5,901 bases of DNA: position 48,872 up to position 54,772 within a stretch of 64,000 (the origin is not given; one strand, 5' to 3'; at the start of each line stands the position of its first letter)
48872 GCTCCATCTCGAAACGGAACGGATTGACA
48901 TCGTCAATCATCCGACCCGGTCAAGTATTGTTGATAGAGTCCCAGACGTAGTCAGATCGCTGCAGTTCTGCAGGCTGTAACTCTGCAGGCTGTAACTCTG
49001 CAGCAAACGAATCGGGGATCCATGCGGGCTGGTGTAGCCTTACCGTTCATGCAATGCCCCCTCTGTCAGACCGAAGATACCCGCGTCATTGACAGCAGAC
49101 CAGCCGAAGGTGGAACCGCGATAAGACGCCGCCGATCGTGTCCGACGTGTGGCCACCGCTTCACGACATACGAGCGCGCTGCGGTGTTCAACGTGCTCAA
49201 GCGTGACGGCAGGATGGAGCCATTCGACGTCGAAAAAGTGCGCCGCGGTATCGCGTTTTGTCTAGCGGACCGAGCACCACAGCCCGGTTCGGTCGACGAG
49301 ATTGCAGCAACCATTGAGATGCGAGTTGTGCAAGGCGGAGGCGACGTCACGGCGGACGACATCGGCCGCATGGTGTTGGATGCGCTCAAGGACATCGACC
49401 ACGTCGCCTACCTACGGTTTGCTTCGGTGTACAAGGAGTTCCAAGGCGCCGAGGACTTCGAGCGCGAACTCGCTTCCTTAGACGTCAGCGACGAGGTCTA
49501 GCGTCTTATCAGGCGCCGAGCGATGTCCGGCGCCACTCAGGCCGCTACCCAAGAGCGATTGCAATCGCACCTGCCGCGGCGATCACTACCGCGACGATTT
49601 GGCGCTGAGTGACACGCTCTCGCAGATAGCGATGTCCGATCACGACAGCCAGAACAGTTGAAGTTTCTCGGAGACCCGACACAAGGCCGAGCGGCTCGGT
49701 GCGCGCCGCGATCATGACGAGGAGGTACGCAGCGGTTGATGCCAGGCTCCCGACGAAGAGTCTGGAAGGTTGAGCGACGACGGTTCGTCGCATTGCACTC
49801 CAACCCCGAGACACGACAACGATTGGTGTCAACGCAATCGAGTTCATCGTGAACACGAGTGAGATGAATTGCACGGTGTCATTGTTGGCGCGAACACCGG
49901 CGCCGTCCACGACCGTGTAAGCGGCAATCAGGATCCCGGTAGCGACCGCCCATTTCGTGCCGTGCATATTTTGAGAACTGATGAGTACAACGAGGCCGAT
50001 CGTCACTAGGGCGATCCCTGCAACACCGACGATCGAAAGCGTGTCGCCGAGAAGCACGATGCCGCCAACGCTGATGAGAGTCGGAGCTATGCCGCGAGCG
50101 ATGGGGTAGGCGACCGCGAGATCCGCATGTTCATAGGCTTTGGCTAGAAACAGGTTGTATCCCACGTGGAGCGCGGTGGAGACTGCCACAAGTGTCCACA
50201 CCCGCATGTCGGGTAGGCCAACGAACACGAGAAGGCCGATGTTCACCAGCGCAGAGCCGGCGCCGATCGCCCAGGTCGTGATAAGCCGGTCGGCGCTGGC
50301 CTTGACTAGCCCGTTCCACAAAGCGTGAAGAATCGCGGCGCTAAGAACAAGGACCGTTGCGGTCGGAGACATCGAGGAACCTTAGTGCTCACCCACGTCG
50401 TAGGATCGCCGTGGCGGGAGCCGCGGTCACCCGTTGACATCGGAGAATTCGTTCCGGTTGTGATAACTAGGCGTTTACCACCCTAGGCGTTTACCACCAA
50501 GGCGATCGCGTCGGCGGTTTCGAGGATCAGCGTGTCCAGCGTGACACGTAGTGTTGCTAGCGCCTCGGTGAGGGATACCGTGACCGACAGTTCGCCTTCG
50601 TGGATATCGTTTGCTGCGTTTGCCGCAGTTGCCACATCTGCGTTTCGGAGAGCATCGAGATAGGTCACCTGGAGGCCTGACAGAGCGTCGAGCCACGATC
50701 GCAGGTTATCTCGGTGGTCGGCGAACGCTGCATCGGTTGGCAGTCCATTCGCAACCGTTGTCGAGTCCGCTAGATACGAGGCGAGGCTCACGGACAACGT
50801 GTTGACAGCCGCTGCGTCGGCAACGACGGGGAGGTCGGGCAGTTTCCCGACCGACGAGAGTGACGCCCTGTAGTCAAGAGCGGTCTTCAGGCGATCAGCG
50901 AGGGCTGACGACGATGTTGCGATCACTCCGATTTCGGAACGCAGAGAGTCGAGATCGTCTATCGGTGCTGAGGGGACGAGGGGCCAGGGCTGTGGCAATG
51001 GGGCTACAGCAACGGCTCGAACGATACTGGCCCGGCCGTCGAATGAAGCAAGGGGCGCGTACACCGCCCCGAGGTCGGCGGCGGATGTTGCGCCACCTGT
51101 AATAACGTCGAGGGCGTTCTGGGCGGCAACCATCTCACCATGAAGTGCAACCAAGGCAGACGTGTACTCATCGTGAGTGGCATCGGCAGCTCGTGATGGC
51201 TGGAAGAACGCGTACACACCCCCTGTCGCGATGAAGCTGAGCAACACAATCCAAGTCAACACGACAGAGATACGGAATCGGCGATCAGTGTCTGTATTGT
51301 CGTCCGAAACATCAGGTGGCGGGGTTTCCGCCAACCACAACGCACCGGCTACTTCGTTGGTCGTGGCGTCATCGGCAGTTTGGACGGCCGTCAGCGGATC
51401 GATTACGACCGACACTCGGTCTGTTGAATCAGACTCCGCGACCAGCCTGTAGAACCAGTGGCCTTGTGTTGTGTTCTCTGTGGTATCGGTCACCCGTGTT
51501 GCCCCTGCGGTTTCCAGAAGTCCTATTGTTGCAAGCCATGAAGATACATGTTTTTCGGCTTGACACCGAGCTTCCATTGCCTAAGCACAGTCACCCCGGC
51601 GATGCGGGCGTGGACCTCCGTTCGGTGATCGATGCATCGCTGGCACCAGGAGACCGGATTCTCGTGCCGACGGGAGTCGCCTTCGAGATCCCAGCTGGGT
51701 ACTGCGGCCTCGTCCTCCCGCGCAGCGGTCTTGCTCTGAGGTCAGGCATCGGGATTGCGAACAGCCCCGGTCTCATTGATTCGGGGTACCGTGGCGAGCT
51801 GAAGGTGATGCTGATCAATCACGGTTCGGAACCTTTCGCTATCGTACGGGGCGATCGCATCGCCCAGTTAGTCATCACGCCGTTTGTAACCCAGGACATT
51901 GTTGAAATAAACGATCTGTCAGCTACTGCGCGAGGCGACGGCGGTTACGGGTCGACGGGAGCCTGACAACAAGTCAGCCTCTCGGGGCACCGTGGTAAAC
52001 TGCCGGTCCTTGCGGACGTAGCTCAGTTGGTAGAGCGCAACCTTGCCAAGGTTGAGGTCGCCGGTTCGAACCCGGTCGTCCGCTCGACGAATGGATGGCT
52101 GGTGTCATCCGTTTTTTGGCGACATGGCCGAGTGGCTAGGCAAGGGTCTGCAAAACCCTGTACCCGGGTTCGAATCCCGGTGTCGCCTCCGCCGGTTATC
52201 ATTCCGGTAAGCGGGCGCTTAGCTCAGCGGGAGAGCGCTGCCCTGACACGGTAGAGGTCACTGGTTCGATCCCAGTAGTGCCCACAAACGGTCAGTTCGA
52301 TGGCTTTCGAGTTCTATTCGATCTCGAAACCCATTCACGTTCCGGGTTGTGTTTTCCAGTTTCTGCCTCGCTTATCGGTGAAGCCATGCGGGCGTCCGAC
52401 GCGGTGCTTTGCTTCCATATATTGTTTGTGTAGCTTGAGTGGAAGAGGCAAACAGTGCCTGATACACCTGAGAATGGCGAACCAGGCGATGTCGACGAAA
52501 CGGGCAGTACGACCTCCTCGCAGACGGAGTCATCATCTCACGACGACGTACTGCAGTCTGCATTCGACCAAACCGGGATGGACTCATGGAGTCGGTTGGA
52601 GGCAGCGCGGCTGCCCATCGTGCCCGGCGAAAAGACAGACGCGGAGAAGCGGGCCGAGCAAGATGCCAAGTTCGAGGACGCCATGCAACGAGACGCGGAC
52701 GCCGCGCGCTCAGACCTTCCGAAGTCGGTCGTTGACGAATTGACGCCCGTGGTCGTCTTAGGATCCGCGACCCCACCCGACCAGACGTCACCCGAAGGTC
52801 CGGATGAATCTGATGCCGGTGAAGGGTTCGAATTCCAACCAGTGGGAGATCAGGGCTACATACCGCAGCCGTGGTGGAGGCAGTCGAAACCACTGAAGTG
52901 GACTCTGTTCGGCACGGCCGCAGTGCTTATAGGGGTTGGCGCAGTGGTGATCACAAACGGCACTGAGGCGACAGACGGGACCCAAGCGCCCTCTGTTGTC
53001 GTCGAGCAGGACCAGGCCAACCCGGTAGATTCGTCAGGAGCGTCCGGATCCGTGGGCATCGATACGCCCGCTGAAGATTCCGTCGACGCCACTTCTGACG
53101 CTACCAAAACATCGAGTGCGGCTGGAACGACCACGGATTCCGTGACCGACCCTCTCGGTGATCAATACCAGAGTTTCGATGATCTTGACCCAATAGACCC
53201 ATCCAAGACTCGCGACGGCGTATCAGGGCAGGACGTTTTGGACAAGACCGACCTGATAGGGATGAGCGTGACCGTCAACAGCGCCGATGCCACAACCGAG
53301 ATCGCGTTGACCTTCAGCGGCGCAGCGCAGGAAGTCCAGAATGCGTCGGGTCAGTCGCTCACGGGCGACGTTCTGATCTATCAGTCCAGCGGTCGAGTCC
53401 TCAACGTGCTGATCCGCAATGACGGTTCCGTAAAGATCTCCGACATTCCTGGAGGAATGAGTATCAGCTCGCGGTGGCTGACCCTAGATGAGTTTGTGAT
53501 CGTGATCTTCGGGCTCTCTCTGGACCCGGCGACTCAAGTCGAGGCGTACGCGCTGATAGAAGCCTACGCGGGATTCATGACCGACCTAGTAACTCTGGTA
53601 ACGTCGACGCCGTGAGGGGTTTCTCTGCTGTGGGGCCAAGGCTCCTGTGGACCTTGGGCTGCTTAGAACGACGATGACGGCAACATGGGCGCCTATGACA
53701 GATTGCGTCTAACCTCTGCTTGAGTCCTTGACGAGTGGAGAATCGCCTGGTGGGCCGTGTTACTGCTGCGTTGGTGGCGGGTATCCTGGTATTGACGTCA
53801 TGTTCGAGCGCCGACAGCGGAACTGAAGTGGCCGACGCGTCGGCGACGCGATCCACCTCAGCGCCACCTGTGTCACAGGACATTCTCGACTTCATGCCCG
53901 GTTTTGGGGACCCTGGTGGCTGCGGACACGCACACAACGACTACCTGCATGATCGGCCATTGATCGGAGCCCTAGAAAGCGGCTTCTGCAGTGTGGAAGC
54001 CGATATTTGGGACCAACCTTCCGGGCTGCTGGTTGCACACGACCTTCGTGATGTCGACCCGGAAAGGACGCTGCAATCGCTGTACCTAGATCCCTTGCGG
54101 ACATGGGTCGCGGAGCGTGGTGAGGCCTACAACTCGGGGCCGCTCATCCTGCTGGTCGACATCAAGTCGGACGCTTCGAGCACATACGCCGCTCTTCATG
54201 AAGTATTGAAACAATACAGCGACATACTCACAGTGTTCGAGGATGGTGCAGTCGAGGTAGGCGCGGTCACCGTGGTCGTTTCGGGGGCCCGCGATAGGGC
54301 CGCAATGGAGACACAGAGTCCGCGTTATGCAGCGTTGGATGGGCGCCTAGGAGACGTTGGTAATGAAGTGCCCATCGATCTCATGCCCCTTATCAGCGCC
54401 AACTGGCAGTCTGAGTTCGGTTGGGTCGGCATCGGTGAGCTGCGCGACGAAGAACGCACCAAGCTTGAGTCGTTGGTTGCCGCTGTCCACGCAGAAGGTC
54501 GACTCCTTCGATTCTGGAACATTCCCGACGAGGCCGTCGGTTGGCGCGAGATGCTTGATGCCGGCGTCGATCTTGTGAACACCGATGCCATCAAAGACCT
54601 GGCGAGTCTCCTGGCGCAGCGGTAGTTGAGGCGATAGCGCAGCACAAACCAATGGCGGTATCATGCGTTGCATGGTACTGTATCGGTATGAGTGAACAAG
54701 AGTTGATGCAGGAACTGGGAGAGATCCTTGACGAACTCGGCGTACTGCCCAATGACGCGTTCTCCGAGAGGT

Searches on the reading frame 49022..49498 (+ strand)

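Call 25: search_protein_families(library=pfam, proteins=[window:49022-49498:+], max_evalue=0.001)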
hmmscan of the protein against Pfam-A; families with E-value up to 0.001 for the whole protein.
window:49022-49498:+ (159 aa): 2 families
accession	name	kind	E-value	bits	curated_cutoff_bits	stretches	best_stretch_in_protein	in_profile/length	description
PF22811.2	Zn_ribbon_NrdR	-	8.1e-22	77.3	27.2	1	10-51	1-42/42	Transcriptional repressor NrdR-like, N-terminal domain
PF03477.21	ATP-cone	-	3.5e-17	63.2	25.8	1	57-141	2-86/88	ATP cone domain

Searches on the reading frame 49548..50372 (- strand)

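Call 25: search_protein_families(library=pfam, proteins=[window:49548-50372:-], max_evalue=0.001)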
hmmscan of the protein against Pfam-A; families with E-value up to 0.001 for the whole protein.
window:49548-50372:- (275 aa): 2 families
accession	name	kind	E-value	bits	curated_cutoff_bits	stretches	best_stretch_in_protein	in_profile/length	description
PF00892.27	EamA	-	6.6e-14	52.8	28.2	1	140-272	5-133/135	EamA-like transporter family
PF00893.25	Multi_Drug_Res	-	8.4e-05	23.5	23.7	1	59-123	30-93/93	Small Multidrug Resistance protein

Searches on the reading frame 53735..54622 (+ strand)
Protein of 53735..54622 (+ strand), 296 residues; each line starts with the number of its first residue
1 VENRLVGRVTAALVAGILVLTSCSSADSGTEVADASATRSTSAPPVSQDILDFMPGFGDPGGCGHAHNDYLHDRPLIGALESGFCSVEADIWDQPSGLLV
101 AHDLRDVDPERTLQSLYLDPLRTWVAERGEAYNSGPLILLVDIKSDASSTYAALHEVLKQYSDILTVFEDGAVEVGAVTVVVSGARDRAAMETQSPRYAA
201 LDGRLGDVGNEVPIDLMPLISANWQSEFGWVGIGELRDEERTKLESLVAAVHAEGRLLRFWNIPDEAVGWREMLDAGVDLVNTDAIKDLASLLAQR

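Call 25: search_protein_families(library=pfam, proteins=[window:53735-54622:+], max_evalue=0.001)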
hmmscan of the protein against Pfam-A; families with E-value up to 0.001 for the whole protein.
window:53735-54622:+ (296 aa): 1 family
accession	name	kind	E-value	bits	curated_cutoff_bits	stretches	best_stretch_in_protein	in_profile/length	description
PF13653.12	GDPD_2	-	2.4e-05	25.1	27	1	259-284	3-27/30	Glycerophosphoryl diester phosphodiesterase family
